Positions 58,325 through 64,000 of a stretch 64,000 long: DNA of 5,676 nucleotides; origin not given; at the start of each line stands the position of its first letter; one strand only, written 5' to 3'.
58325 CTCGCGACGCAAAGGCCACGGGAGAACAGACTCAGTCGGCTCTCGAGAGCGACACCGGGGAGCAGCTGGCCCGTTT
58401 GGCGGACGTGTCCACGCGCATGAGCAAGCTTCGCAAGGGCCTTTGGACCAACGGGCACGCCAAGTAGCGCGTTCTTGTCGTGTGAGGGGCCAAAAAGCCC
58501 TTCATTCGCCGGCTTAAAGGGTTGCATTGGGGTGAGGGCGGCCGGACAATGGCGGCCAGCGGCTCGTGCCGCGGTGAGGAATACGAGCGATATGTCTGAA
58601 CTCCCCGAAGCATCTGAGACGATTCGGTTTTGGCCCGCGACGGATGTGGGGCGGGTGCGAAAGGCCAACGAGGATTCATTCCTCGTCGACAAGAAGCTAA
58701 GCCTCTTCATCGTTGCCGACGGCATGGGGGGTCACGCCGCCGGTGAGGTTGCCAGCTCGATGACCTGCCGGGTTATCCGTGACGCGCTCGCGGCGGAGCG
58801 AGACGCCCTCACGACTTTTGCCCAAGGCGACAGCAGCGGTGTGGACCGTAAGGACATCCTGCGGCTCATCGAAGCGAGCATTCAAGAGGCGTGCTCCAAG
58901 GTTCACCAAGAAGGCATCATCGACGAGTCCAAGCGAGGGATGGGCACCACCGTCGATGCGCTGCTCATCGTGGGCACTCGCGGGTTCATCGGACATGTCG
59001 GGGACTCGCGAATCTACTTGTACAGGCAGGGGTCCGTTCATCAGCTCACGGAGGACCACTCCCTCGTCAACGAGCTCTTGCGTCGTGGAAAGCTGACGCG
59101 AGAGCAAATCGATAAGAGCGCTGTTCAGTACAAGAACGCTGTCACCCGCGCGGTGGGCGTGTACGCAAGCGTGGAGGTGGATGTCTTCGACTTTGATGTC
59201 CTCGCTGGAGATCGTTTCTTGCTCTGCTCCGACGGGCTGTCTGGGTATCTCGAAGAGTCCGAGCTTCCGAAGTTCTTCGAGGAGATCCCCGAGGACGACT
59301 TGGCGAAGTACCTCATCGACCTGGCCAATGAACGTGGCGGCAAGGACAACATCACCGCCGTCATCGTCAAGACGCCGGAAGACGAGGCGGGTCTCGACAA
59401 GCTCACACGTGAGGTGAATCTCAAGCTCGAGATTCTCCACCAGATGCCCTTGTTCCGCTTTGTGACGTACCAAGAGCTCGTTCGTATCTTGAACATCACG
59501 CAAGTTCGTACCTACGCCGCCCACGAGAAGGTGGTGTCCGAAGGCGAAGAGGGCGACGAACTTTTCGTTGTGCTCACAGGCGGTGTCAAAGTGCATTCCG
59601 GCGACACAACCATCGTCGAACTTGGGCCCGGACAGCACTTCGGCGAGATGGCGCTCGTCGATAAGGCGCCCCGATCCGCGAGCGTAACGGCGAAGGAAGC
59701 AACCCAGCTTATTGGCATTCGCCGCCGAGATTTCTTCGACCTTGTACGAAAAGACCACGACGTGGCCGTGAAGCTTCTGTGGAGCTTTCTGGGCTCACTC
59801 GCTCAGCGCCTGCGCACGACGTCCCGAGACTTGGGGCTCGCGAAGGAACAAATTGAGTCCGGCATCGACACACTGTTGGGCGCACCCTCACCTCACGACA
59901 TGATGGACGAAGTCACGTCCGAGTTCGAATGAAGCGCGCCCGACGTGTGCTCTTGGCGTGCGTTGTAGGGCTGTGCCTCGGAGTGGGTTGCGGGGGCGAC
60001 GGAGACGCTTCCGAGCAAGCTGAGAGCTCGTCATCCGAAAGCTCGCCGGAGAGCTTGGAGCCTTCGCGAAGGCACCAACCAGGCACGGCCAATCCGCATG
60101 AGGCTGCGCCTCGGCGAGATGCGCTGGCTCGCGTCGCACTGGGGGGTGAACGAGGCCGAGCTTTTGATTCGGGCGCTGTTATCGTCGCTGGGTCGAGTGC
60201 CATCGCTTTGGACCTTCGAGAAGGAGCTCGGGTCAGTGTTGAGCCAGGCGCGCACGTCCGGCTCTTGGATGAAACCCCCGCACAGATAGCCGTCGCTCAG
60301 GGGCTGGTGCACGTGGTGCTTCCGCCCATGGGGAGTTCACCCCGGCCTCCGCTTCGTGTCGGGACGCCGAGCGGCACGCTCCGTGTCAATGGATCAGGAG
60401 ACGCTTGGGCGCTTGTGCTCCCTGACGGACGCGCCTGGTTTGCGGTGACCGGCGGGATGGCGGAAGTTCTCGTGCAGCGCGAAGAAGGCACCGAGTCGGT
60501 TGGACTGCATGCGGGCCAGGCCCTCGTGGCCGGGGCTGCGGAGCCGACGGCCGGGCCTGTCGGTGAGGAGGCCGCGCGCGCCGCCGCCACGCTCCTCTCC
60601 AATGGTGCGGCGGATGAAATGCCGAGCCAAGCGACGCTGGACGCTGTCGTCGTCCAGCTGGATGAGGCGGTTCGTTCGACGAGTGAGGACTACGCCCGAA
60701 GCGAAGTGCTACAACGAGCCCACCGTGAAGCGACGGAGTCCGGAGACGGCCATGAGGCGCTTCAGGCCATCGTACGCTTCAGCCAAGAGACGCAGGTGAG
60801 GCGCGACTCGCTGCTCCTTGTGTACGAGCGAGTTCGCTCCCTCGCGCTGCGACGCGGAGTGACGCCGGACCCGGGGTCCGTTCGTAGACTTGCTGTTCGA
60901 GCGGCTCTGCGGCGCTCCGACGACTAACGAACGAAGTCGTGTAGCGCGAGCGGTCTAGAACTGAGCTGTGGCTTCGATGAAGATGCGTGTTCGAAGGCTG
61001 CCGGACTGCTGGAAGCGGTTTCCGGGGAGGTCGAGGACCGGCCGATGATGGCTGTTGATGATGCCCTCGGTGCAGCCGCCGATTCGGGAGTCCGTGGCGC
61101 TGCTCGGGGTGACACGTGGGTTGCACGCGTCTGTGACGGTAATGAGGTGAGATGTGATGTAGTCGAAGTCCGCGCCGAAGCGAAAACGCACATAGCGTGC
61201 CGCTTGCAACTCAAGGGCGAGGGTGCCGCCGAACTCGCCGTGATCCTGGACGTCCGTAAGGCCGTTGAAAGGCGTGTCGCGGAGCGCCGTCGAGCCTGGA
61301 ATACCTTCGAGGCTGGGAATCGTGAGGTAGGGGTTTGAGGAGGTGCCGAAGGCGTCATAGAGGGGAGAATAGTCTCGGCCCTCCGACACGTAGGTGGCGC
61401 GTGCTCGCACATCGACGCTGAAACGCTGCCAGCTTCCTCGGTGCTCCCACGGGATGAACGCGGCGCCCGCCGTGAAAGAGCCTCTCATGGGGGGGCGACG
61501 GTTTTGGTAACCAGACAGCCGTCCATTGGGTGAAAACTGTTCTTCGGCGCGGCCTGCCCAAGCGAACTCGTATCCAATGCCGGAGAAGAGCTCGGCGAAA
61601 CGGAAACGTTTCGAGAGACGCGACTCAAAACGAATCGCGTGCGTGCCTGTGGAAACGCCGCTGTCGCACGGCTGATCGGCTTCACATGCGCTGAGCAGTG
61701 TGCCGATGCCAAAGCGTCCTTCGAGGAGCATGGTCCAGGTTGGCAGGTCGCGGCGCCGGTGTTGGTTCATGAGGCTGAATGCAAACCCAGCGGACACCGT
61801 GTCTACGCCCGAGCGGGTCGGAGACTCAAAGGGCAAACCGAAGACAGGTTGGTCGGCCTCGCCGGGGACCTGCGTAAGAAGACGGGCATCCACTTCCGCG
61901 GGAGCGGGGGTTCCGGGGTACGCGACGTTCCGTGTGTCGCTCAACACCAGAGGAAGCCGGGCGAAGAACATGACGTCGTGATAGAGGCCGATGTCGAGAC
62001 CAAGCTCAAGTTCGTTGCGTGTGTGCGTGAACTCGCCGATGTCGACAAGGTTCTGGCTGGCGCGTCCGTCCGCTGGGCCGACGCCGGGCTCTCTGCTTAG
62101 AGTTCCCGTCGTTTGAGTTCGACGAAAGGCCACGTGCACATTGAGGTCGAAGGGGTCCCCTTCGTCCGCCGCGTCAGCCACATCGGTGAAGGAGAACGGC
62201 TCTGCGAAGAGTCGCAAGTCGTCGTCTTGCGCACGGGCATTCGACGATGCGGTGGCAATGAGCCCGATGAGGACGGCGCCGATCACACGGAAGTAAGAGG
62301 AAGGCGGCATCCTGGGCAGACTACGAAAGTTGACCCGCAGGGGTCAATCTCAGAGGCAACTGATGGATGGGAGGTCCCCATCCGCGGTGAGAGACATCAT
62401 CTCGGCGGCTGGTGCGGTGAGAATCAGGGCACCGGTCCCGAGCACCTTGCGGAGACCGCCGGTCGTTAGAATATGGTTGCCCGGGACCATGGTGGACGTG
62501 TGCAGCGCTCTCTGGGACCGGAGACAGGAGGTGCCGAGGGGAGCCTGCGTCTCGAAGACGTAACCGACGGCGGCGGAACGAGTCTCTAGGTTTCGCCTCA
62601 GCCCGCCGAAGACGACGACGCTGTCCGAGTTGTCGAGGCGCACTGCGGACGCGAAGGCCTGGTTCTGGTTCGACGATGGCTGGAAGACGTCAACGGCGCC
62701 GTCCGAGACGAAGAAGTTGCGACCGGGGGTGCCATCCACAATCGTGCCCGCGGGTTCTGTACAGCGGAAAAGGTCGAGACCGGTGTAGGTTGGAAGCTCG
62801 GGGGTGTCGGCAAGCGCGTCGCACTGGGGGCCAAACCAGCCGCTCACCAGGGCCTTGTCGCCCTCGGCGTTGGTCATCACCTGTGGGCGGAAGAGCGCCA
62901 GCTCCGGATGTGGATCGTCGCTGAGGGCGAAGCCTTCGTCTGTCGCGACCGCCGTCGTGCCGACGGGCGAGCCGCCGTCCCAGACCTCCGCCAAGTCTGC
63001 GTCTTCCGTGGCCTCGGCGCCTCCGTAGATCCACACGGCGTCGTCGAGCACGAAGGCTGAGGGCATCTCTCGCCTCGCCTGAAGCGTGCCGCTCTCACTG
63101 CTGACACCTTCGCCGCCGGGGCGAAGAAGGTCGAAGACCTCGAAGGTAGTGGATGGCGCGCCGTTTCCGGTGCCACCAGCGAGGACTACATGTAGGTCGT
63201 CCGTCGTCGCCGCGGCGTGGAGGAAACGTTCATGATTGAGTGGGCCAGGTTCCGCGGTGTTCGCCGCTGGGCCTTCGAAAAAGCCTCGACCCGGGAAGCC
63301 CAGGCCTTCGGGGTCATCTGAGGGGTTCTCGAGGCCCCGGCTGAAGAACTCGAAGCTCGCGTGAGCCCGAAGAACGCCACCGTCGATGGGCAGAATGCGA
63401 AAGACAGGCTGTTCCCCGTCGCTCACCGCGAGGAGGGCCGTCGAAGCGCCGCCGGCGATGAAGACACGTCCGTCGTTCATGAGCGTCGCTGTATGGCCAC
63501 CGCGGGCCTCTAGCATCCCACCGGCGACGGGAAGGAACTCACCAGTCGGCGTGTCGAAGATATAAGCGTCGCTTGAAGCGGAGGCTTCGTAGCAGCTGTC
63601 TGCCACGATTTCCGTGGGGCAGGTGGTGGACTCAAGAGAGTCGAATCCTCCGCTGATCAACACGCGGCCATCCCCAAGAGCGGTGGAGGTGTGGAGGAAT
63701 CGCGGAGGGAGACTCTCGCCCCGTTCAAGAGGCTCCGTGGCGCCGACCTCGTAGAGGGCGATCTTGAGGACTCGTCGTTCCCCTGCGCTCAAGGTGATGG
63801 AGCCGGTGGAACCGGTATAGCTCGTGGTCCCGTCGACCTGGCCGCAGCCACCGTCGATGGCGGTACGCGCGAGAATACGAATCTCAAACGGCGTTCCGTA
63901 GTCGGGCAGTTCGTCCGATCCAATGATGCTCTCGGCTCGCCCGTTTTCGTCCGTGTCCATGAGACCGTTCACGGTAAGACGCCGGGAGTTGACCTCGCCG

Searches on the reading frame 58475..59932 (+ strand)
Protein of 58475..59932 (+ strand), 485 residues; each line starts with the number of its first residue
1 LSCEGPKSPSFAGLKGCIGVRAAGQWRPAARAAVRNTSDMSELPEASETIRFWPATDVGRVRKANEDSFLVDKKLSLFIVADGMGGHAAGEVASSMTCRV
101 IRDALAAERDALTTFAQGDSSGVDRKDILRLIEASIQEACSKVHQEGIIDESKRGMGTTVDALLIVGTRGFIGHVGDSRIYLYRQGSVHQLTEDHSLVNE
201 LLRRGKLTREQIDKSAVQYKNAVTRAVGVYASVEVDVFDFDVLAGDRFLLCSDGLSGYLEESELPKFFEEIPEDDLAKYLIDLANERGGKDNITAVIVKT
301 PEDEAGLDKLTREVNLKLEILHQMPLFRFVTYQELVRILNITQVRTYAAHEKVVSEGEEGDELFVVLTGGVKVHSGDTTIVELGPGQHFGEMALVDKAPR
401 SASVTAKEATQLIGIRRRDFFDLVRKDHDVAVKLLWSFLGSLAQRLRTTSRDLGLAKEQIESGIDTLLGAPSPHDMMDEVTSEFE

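Call 75: search_protein_families(library=pfam, proteins=[window:58475-59932:+], max_evalue=0.00001)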
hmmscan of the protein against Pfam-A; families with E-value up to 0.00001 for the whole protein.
window:58475-59932:+ (485 aa): 3 families
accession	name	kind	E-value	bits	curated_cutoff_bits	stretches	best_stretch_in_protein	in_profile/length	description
PF00027.35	cNMP_binding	-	3.2e-20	72.3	27.5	1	345-427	2-89/89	Cyclic nucleotide-binding domain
PF13672.11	PP2C_2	-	7.7e-18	65.2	24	1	62-271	9-191/209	Protein phosphatase 2C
PF00481.26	PP2C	-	4.3e-11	43.4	20.3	1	71-293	30-255/255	Protein phosphatase 2C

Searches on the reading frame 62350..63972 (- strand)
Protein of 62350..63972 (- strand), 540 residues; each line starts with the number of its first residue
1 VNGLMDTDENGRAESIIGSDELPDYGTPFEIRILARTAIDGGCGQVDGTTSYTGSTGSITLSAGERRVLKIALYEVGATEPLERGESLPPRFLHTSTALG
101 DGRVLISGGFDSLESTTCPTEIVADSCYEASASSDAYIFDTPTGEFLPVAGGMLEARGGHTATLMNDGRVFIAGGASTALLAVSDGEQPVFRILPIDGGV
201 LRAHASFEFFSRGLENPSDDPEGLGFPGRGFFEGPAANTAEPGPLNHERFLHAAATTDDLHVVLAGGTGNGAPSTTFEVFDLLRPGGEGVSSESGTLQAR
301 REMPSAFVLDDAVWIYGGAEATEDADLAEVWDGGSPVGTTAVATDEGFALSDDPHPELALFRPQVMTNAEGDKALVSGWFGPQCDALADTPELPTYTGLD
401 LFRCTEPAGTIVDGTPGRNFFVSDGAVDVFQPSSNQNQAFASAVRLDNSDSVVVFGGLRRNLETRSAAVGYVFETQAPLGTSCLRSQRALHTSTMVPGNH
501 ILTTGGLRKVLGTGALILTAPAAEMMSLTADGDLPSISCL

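Call 75: search_protein_families(library=pfam, proteins=[window:62350-63972:-], max_evalue=0.00001)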
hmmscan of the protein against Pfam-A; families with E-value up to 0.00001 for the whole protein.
window:62350-63972:- (540 aa): 5 families
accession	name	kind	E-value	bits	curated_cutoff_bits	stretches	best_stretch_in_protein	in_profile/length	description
PF13418.12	Kelch_4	-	1.2e-12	48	21.6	0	90-146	1-41/49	Galactose oxidase, central domain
PF24981.1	Beta-prop_ATRN-LZTR1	-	1.2e-10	41.6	50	0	85-180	196-284/289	Attractin/LZTR1 beta-propeller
PF24681.1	Kelch_KLHDC2_KLHL20_DRC7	-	3.4e-10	40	50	0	80-177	93-174/221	KLHDC2/KLHL20/DRC7 Kelch-repeats domain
PF13964.12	Kelch_6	-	1.1e-08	35.2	25.3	0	252-282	5-35/50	Kelch motif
PF01344.31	Kelch_1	-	3.7e-06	26.8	20.1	0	251-282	3-34/46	Kelch motif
